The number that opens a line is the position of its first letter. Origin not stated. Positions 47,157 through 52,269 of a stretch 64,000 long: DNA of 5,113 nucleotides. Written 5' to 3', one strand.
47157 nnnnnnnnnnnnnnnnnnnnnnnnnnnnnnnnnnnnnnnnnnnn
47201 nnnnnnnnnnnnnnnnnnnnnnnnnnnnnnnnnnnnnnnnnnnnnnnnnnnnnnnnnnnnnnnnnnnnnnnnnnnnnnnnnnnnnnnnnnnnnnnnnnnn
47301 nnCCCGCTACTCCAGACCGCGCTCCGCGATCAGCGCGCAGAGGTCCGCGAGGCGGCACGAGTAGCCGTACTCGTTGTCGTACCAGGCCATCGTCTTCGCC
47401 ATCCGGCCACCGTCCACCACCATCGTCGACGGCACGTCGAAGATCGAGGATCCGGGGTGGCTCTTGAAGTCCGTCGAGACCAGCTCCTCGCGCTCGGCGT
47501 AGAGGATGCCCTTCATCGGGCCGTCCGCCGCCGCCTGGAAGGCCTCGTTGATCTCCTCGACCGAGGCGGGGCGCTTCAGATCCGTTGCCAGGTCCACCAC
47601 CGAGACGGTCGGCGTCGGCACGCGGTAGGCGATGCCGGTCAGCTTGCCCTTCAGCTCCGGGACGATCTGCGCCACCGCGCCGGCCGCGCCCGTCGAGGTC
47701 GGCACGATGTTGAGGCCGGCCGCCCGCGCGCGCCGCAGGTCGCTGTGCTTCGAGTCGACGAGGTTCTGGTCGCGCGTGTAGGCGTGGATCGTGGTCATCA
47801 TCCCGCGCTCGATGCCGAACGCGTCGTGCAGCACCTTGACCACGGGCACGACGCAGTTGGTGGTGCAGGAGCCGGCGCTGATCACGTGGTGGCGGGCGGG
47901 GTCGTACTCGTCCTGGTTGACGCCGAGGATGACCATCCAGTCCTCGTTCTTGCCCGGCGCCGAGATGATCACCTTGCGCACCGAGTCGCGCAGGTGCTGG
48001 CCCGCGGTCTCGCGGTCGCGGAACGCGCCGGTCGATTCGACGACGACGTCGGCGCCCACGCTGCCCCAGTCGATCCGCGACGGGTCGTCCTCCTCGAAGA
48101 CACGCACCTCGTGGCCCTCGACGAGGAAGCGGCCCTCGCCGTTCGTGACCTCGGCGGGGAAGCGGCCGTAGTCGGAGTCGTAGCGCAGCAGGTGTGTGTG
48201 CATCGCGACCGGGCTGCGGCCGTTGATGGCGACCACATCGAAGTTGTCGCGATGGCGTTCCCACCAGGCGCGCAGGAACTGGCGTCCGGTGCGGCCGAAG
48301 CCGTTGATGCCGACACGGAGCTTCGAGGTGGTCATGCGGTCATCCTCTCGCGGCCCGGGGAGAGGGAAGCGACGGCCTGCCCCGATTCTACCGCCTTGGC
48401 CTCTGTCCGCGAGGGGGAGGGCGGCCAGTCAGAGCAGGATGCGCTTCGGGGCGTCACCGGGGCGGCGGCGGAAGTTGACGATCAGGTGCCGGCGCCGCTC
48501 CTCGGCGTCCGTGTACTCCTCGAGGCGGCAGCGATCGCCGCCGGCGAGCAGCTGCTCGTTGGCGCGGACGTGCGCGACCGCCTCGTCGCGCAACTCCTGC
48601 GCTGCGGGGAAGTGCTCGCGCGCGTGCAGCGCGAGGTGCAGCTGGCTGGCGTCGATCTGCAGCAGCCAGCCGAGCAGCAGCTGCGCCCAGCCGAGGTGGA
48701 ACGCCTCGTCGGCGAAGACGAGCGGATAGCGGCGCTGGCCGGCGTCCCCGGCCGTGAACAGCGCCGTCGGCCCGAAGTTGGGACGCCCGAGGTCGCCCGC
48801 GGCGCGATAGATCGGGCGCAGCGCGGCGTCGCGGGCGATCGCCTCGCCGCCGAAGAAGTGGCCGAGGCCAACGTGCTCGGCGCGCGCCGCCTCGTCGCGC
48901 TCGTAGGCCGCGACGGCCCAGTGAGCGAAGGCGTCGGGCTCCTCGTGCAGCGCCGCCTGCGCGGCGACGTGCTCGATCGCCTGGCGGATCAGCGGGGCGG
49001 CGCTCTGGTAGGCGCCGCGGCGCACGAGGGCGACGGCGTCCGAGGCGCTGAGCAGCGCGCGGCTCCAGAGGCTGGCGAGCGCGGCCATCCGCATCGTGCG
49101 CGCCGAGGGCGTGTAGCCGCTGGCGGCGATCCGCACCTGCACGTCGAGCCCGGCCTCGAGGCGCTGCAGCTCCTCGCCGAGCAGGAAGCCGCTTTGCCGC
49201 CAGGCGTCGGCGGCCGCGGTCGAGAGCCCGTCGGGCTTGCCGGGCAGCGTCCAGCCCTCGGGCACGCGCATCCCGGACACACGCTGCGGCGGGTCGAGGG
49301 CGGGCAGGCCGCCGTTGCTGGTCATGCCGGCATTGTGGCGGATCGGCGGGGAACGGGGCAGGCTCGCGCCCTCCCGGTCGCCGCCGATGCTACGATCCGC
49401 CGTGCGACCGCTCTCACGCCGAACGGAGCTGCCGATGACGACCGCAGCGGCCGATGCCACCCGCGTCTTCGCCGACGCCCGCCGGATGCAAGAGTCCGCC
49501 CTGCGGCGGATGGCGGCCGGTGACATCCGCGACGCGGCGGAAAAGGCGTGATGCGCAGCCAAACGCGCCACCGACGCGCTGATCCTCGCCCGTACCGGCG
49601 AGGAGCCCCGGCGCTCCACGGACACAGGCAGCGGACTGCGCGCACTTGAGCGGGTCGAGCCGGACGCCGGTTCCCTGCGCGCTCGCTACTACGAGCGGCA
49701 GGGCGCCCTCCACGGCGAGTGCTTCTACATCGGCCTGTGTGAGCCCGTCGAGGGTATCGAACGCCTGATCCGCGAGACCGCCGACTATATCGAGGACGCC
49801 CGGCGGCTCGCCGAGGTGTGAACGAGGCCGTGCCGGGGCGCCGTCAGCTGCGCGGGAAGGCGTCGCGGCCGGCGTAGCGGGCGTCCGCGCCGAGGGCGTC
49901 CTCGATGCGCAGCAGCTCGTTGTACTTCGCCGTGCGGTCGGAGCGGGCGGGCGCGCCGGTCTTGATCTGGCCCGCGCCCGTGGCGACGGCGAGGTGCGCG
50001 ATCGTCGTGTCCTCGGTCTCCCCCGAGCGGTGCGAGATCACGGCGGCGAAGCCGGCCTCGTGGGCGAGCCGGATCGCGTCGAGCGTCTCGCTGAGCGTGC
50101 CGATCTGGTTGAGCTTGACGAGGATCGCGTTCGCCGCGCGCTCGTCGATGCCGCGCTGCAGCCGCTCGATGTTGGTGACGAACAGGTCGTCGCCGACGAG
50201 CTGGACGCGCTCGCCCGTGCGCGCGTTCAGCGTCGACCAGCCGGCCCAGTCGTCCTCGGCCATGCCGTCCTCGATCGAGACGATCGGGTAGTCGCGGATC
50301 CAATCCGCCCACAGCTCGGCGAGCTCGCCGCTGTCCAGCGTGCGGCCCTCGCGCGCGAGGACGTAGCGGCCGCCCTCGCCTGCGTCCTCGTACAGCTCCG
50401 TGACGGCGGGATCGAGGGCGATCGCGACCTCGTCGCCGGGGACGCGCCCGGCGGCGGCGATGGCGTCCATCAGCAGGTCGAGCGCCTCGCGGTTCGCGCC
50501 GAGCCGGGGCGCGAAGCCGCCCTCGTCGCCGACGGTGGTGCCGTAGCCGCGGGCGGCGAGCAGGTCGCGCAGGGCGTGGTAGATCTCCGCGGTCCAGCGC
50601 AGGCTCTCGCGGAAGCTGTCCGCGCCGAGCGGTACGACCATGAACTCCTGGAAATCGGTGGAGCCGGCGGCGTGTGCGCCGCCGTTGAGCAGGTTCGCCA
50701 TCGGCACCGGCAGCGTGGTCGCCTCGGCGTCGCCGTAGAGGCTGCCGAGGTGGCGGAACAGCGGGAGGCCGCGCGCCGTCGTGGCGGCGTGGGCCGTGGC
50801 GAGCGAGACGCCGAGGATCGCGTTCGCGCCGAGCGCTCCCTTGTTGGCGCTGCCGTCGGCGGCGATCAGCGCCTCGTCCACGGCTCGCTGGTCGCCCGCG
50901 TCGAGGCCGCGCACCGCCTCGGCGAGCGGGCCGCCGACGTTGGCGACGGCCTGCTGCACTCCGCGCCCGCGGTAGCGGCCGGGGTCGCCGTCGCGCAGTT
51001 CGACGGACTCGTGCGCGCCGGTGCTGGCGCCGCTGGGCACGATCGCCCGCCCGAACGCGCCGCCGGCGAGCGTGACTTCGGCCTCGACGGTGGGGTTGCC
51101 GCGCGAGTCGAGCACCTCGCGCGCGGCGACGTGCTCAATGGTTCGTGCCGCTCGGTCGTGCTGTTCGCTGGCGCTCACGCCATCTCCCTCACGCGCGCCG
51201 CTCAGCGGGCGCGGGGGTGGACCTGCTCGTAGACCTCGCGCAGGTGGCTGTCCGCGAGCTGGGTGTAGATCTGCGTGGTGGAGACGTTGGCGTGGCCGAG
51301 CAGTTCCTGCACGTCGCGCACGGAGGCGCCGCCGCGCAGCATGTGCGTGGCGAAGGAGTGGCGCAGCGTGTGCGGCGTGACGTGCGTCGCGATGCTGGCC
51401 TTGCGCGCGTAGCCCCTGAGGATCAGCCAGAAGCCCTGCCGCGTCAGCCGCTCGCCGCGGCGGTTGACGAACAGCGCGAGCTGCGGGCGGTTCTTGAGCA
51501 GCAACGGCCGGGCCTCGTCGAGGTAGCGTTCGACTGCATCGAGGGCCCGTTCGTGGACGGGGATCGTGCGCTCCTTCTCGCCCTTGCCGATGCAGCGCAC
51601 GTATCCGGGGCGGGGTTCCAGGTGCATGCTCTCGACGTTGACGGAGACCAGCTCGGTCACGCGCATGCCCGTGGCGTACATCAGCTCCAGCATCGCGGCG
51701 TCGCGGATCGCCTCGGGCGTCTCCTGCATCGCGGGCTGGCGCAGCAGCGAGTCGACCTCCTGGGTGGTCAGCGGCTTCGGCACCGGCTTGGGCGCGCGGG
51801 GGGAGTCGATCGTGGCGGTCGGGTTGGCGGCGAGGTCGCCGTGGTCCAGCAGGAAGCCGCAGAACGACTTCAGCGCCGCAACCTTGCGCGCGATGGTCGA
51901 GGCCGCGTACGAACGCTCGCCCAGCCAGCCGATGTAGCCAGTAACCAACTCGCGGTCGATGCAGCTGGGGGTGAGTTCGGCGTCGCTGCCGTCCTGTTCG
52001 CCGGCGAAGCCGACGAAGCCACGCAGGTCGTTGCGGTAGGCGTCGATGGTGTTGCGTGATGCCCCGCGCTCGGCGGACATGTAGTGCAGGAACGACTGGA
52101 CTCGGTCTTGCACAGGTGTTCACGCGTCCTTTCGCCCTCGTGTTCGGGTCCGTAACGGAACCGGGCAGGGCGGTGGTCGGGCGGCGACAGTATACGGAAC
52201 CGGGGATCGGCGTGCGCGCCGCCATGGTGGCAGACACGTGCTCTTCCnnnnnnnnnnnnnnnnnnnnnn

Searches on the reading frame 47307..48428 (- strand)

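Call 24: search_protein_families(library=pfam, proteins=[window:47307-48428:-], max_evalue=0.001)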
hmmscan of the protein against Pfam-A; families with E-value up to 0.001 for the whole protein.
window:47307-48428:- (373 aa): 2 families
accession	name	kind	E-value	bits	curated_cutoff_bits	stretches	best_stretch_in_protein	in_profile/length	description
PF02800.25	Gp_dh_C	-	2.3e-63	212.9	24.4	1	194-350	2-158/158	Glyceraldehyde 3-phosphate dehydrogenase, C-terminal domain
PF00044.30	Gp_dh_N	-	1.7e-31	109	31.7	1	38-138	2-100/101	Glyceraldehyde 3-phosphate dehydrogenase, NAD binding domain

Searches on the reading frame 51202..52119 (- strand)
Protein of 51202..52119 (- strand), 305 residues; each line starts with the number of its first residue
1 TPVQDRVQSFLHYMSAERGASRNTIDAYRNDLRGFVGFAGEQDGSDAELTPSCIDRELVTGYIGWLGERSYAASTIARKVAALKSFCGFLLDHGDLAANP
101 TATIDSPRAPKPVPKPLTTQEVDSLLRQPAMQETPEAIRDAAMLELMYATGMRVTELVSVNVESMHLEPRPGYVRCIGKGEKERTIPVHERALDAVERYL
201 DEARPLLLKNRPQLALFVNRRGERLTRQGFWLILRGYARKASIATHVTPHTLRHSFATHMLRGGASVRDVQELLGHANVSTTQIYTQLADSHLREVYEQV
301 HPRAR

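Call 24: search_protein_families(library=pfam, proteins=[window:51202-52119:-], max_evalue=0.001)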
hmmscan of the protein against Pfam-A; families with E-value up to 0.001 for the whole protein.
window:51202-52119:- (305 aa): 4 families
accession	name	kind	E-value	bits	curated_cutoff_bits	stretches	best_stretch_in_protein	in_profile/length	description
PF00589.27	Phage_integrase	-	2.8e-48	164.4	27.1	1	117-291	3-171/172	Phage integrase family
PF02899.23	Phage_int_SAM_1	-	3.6e-17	62.8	22.3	1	7-92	1-81/83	Phage integrase, N-terminal SAM-like domain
PF13102.12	Phage_int_SAM_5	-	0.00011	22.9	22.3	1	14-87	10-79/98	Phage integrase SAM-like domain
PF13495.12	Phage_int_SAM_4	-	0.00014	22.6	27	1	8-86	3-74/85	Phage integrase, N-terminal SAM-like domain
